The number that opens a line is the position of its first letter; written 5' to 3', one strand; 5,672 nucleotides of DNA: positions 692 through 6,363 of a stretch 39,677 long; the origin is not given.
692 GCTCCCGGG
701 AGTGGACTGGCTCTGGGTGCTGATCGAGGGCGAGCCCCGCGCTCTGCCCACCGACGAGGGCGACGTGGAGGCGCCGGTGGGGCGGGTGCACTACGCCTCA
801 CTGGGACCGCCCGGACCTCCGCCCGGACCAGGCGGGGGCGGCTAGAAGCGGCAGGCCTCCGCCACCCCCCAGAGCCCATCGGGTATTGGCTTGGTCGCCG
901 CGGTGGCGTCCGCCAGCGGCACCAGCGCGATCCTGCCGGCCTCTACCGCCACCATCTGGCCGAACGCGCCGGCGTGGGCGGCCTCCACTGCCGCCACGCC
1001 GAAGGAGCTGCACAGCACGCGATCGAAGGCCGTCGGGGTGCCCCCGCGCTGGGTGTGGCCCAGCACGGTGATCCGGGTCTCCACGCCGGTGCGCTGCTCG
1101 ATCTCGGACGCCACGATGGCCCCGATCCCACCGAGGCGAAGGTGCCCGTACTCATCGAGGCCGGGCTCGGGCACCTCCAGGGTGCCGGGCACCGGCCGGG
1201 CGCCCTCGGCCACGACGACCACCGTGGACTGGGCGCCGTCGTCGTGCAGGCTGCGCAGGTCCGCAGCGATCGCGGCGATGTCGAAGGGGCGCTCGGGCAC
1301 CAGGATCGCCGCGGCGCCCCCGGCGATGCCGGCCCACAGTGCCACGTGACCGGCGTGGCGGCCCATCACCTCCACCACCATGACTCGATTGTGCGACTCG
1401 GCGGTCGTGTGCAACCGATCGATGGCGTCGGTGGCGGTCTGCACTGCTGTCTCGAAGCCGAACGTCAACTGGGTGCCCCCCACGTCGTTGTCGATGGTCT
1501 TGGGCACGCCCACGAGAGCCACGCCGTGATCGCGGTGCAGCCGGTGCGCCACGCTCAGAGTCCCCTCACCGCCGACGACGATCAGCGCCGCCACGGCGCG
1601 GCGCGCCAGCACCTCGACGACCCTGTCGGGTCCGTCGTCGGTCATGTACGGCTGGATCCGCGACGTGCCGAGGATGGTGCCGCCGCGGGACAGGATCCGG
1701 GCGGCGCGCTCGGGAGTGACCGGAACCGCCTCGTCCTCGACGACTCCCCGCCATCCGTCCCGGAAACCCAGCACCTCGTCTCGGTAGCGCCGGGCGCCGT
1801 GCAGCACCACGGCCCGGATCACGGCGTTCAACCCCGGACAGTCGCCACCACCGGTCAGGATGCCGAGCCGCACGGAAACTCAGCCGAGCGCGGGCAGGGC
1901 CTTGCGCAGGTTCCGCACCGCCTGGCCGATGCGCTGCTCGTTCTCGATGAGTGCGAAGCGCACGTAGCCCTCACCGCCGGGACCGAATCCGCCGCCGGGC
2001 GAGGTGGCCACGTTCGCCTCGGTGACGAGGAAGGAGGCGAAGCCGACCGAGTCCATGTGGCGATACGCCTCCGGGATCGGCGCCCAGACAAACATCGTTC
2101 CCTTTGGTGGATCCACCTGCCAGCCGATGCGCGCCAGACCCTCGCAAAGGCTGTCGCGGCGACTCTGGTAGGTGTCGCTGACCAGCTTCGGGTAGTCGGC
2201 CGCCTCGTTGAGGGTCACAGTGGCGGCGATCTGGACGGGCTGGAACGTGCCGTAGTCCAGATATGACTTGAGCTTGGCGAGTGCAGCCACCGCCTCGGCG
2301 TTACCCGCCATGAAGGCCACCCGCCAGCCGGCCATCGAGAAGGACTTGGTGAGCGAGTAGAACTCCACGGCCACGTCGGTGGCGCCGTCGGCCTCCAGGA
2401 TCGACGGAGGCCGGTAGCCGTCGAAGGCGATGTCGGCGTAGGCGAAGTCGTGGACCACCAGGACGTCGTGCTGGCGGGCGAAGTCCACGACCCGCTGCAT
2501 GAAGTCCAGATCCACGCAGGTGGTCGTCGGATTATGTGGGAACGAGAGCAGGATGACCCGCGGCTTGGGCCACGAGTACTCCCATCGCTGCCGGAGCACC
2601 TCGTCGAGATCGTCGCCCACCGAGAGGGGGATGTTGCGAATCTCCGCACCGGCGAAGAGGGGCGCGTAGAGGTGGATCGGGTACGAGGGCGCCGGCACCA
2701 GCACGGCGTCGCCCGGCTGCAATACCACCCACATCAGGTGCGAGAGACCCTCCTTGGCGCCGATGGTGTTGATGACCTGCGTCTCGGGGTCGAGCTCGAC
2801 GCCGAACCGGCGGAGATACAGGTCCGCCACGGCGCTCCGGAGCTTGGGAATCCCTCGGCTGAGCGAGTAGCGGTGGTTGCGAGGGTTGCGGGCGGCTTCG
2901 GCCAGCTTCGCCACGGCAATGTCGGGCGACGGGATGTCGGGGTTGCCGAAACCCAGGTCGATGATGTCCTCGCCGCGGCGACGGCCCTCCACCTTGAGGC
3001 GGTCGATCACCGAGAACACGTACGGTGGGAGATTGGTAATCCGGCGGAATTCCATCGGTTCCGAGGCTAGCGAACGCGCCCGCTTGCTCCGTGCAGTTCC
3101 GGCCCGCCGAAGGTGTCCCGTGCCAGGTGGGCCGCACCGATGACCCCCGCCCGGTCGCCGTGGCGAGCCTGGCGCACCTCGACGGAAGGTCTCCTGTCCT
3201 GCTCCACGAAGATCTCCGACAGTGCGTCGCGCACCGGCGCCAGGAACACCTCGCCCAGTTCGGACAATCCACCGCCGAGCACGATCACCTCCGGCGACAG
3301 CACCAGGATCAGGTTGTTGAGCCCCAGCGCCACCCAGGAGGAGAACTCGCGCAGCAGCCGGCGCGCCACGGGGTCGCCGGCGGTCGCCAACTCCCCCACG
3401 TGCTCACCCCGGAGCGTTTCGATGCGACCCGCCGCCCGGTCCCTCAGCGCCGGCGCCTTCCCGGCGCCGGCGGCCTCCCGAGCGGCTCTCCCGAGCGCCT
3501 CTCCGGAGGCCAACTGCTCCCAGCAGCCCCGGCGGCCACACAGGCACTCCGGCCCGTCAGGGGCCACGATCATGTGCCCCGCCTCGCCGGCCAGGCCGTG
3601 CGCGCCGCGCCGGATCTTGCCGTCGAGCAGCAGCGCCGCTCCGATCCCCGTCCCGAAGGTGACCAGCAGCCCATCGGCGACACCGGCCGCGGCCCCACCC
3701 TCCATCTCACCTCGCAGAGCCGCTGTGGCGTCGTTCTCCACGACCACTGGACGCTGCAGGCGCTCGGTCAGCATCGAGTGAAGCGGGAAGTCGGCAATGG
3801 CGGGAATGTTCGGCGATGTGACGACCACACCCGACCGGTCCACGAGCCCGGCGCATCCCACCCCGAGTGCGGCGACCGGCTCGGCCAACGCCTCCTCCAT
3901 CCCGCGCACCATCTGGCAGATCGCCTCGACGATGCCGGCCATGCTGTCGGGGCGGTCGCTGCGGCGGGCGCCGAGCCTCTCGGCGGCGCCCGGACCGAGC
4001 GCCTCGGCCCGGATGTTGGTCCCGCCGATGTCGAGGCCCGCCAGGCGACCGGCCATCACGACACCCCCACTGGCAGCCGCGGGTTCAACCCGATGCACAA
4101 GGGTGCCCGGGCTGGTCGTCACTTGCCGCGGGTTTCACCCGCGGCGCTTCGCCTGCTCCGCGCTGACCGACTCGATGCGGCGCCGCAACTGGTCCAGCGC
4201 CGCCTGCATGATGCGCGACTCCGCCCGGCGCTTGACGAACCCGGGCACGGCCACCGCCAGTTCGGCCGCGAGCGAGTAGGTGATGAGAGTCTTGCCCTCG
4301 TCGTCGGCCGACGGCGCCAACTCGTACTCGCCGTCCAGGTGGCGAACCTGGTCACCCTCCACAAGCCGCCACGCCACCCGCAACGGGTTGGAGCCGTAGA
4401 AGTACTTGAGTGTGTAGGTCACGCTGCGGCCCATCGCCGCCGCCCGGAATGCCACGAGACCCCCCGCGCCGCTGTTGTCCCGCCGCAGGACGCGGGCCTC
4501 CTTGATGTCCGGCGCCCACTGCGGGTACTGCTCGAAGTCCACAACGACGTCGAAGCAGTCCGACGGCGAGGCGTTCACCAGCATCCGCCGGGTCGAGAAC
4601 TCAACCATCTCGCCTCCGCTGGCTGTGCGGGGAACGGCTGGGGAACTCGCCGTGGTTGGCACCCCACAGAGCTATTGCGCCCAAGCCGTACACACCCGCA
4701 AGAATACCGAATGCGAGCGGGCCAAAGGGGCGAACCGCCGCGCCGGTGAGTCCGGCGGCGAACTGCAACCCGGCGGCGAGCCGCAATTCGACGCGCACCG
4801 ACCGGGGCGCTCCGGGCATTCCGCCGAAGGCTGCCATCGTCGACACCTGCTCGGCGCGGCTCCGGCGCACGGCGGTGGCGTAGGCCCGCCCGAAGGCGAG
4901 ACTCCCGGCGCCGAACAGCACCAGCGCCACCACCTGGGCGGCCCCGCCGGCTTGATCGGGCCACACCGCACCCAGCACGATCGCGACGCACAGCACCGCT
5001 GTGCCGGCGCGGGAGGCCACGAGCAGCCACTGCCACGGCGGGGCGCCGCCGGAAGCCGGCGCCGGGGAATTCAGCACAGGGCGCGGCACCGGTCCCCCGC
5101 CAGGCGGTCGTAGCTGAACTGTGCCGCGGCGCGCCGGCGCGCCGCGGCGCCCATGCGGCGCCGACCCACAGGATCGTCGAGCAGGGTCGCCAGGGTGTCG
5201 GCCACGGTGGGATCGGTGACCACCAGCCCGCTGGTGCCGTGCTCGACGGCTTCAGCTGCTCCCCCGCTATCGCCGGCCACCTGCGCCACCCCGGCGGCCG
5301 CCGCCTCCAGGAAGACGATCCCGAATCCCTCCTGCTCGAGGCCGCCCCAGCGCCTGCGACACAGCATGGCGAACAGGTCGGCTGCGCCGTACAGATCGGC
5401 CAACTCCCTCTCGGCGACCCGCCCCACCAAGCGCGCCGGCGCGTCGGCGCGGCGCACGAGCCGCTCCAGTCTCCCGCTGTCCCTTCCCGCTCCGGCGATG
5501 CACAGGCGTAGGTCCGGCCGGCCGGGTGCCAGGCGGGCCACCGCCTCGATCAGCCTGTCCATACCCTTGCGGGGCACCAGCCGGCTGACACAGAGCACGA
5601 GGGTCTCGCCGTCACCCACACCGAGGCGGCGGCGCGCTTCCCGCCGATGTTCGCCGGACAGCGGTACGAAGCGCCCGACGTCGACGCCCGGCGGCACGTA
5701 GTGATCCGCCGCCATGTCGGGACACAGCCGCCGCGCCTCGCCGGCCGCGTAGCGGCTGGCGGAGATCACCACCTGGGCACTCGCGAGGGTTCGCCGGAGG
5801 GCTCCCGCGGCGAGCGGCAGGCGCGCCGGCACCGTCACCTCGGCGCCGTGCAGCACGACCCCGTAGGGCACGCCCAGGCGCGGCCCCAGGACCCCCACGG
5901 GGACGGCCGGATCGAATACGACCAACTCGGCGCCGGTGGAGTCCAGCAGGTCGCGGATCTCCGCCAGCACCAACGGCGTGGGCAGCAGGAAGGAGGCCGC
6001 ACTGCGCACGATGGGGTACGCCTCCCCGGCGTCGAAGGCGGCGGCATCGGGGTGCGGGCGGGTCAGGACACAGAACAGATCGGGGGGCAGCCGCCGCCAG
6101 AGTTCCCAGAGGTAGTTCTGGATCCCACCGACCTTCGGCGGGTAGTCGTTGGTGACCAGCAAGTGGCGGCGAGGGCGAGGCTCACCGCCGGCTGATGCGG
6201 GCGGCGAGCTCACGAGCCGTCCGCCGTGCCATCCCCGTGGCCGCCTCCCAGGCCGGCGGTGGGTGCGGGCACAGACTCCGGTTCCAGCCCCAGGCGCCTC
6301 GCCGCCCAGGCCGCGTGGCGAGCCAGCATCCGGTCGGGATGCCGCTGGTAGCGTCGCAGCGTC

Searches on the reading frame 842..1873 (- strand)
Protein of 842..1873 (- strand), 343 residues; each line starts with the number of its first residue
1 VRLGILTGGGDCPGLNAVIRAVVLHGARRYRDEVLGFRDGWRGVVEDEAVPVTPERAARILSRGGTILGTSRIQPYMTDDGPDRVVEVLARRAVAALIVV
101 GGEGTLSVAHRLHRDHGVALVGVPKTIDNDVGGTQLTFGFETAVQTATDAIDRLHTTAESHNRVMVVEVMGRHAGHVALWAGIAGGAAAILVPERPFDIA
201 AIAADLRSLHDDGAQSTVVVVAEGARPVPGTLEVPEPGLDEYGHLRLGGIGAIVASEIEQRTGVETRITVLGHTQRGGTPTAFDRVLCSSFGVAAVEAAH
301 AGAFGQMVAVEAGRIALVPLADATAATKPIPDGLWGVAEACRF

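Call 62: search_protein_families(library=pfam, proteins=[window:842-1873:-], max_evalue=0.00001)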
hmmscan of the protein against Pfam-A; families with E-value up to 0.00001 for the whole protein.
window:842-1873:- (343 aa): 1 family
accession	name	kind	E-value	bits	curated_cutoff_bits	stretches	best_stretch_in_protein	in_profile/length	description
PF00365.25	PFK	-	4.8e-103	344.8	30.9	1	2-298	1-276/277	Phosphofructokinase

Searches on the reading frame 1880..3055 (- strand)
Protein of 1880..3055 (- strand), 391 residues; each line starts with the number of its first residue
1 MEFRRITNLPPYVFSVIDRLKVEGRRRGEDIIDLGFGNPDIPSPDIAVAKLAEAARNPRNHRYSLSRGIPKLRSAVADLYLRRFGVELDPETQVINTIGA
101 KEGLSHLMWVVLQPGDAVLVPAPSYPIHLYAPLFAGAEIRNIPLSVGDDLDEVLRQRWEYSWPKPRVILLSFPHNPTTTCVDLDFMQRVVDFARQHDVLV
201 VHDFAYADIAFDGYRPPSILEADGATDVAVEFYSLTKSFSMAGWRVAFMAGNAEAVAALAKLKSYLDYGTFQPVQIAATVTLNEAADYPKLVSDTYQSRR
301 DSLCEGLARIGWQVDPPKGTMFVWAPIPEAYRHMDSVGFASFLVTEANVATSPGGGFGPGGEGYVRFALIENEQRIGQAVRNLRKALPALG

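Call 62: search_protein_families(library=pfam, proteins=[window:1880-3055:-], max_evalue=0.00001)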
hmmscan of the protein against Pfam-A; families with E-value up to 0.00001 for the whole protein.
window:1880-3055:- (391 aa): 1 family
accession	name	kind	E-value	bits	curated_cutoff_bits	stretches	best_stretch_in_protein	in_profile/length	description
PF00155.27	Aminotran_1_2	-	2.2e-52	178.9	19.7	1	30-372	2-350/361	Aminotransferase class I and II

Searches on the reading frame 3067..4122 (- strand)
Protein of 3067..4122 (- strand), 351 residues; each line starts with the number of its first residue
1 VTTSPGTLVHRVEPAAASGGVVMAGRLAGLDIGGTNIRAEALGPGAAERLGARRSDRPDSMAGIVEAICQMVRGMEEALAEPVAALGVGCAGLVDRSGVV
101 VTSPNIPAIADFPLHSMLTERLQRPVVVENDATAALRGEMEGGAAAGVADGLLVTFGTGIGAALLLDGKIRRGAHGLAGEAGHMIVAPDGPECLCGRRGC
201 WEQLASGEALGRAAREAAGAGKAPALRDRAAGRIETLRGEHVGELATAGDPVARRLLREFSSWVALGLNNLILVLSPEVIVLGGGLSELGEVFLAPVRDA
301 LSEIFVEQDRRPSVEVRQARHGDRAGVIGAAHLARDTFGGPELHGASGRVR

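Call 62: search_protein_families(library=pfam, proteins=[window:3067-4122:-], max_evalue=0.00001)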
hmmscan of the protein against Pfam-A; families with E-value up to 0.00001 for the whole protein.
window:3067-4122:- (351 aa): 1 family
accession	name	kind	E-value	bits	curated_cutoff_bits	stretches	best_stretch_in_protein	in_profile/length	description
PF00480.26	ROK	-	3.2e-68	230.8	22.9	1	28-336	2-293/294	ROK family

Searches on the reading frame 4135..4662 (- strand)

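Call 62: search_protein_families(library=pfam, proteins=[window:4135-4662:-], max_evalue=0.00001)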
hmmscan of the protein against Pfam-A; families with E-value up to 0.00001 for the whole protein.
window:4135-4662:- (175 aa): 2 families
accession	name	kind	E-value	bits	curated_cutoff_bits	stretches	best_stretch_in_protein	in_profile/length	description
PF10604.15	Polyketide_cyc2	-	3.7e-15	56.9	27.4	1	25-164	6-142/142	Polyketide cyclase / dehydrase and lipid transport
PF03364.25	Polyketide_cyc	-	2.3e-11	44.5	23.4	1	29-159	1-125/126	Polyketide cyclase / dehydrase and lipid transport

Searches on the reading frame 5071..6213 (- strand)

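Call 29: search_protein_families(library=pfam, proteins=[window:5071-6213:-], max_evalue=0.00001)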
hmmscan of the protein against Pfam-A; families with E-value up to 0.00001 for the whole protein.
window:5071-6213:- (380 aa): 5 families
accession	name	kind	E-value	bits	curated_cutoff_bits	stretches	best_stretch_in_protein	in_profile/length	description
PF00534.26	Glycos_transf_1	-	4.2e-32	111.5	26.4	1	190-361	2-172/172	Glycosyl transferases group 1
PF13692.12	Glyco_trans_1_4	-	4.8e-26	92.2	27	1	205-347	3-142/142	Glycosyl transferases group 1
PF13524.12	Glyco_trans_1_2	-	4.7e-11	43.3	25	1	220-371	4-138/144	Glycosyl transferase-like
PF20706.3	GT4-conflict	-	4.4e-07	29.7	26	1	174-339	169-335/385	Family 4 Glycosyltransferase in conflict systems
PF13439.12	Glyco_transf_4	-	7.1e-07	29.8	28.5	1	28-180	1-169/170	Glycosyltransferase Family 4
